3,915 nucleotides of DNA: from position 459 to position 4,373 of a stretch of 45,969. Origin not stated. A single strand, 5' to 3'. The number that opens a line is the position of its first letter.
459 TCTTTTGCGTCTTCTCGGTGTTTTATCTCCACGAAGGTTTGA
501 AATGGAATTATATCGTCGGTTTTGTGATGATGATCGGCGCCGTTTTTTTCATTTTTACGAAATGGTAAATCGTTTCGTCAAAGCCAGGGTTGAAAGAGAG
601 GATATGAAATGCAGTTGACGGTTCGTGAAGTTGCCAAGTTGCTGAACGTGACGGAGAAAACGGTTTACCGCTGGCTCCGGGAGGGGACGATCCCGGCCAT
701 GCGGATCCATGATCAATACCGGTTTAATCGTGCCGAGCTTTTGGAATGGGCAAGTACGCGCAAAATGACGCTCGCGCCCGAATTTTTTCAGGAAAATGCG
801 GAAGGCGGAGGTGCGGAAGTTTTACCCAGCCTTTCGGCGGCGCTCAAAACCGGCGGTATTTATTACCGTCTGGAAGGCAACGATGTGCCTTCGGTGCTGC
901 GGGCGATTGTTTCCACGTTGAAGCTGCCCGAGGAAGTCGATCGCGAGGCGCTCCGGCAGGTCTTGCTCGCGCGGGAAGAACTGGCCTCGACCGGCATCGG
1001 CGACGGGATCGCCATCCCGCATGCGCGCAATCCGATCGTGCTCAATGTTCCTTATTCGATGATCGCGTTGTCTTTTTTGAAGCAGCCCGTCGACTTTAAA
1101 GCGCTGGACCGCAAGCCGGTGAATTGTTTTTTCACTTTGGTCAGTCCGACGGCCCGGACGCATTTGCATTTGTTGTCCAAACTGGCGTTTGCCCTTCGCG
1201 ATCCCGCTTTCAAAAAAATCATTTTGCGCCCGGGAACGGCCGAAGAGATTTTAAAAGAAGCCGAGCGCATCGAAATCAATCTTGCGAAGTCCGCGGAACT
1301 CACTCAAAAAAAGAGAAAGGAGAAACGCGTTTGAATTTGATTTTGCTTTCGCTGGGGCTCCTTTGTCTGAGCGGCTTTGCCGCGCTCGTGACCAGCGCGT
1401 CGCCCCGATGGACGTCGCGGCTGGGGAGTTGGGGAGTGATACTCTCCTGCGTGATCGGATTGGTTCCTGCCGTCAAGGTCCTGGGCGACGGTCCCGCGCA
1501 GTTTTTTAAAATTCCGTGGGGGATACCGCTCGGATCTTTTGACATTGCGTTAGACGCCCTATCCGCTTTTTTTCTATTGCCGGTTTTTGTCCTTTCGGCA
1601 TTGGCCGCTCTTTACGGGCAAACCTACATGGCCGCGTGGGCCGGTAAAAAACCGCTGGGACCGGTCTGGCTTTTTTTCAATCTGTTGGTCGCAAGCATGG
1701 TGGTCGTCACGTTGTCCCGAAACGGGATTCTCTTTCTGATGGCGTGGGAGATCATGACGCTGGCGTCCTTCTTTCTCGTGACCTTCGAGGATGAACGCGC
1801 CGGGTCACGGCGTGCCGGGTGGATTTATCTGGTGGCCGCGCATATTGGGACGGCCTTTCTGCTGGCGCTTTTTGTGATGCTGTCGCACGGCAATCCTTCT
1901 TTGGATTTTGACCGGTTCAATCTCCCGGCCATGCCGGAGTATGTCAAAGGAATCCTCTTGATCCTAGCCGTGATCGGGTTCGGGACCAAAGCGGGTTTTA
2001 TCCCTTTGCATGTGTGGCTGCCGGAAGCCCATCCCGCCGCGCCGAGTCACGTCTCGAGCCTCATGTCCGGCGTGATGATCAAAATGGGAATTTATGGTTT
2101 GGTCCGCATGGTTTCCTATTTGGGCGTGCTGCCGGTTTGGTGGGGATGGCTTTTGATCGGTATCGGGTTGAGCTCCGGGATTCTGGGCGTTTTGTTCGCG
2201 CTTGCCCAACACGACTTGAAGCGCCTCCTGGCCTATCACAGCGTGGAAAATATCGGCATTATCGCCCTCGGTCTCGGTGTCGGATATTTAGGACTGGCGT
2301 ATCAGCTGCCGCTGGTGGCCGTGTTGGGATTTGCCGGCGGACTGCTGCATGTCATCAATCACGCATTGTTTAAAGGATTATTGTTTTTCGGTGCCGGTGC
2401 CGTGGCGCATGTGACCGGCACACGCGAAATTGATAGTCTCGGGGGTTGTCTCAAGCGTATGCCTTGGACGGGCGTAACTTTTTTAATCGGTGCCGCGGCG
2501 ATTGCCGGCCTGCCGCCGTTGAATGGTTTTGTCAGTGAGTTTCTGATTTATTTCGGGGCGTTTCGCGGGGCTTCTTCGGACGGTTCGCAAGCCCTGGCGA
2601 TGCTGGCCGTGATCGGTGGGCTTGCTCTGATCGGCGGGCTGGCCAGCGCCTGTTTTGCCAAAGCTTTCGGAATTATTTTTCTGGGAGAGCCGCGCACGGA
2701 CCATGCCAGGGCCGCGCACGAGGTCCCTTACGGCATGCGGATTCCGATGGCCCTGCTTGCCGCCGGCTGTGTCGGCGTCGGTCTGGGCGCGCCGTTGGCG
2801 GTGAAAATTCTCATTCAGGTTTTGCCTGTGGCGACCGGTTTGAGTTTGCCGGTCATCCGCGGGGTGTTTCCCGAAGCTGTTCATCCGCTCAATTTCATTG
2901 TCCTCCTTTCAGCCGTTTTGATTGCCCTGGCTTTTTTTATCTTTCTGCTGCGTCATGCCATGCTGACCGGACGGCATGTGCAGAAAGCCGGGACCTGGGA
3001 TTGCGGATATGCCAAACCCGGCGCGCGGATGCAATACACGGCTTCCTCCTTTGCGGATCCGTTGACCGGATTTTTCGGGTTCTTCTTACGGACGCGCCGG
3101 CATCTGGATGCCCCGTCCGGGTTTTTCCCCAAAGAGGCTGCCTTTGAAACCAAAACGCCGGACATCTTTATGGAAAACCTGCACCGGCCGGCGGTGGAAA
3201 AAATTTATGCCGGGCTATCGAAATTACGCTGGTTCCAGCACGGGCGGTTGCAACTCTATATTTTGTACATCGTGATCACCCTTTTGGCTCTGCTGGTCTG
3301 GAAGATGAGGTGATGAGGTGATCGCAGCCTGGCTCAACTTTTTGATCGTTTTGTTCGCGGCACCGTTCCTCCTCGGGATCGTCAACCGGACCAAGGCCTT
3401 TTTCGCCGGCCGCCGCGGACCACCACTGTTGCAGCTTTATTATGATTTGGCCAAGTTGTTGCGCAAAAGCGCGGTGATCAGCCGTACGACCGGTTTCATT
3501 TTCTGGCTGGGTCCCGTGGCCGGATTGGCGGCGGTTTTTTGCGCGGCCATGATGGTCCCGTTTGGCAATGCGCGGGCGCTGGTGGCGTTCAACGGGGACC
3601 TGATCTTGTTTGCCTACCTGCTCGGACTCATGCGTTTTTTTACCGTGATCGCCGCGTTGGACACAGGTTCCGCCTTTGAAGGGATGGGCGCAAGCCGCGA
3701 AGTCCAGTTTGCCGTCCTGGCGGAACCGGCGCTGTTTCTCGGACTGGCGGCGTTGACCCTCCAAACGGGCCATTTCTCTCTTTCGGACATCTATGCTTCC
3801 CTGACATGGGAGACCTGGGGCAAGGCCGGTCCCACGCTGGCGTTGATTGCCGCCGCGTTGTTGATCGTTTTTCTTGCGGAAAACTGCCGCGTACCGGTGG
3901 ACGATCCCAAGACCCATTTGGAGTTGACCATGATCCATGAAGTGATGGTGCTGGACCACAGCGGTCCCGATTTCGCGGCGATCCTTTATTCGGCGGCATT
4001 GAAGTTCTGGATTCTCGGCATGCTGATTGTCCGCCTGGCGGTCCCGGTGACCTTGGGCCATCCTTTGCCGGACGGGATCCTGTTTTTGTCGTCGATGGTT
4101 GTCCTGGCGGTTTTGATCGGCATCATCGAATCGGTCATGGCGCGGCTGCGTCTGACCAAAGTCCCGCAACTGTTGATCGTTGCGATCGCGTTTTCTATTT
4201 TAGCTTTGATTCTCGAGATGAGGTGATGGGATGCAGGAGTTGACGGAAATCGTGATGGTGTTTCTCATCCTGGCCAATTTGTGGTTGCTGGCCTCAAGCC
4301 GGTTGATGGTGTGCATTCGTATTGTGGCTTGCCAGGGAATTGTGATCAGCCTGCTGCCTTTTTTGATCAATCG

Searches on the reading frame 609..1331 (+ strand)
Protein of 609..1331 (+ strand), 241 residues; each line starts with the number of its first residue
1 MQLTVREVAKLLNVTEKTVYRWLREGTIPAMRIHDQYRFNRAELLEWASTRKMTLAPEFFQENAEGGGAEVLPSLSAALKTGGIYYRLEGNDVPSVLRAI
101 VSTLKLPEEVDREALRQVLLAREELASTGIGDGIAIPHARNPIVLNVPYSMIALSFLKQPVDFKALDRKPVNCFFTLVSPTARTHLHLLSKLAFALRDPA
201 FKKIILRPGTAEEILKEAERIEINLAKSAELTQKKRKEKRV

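Call 20: search_protein_families(library=pfam, proteins=[window:609-1331:+], max_evalue=0.0001)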
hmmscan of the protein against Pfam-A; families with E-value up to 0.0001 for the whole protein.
window:609-1331:+ (241 aa): 4 families
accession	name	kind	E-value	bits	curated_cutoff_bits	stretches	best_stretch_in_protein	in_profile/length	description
PF00359.27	PTS_EIIA_2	-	1.8e-25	90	27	1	84-216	8-139/144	Phosphoenolpyruvate-dependent sugar phosphotransferase system, EIIA 2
PF12728.13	HTH_17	-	5.9e-17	62.1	27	1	3-51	2-50/51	Helix-turn-helix domain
PF00376.29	MerR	-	1.5e-05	25.1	28.2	1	4-38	1-36/38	MerR family regulatory protein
PF13384.12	HTH_23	-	1.6e-05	25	24.6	1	3-24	18-39/50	Homeodomain-like domain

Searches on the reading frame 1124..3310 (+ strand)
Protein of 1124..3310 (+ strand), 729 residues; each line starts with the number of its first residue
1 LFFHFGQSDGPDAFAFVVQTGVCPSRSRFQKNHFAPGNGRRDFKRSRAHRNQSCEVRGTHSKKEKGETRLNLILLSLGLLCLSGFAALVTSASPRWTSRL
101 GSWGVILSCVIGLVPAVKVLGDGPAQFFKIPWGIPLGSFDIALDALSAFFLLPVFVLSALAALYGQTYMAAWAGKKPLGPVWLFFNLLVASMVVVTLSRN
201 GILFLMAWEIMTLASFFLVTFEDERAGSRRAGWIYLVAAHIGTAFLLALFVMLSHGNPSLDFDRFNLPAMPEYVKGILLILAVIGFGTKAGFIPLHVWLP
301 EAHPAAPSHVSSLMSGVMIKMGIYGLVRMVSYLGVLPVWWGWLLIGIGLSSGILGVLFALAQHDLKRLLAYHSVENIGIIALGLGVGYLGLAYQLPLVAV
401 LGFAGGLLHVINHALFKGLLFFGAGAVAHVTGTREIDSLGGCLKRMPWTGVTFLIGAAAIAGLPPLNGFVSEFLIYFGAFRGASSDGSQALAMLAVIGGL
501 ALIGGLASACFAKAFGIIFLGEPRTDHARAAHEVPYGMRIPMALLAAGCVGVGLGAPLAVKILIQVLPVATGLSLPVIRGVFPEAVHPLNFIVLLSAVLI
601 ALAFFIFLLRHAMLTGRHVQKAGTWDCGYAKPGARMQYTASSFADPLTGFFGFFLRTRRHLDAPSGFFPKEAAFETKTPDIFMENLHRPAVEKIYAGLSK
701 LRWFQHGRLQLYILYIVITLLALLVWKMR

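Call 20: search_protein_families(library=pfam, proteins=[window:1124-3310:+], max_evalue=0.0001)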
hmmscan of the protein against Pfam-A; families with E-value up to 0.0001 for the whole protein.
window:1124-3310:+ (729 aa): 2 families
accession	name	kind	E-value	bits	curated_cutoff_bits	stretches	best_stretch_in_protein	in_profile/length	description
PF00361.26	Proton_antipo_M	-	6.1e-50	170.5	21.5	1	200-483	3-279/294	NADH:quinone oxidoreductase/Mrp antiporter, TM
PF00420.29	Oxidored_q2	-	8.1e-05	22.7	26.1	1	187-267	9-92/95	NADH-ubiquinone/plastoquinone oxidoreductase chain 4L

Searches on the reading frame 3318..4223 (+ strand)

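Call 20: search_protein_families(library=pfam, proteins=[window:3318-4223:+], max_evalue=0.0001)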
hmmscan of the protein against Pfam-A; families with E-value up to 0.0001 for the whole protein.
window:3318-4223:+ (302 aa): 1 family
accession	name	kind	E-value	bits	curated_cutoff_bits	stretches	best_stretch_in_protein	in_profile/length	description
PF00146.26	NADHdh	-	7.8e-35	121.1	27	1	8-299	7-296/298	NADH dehydrogenase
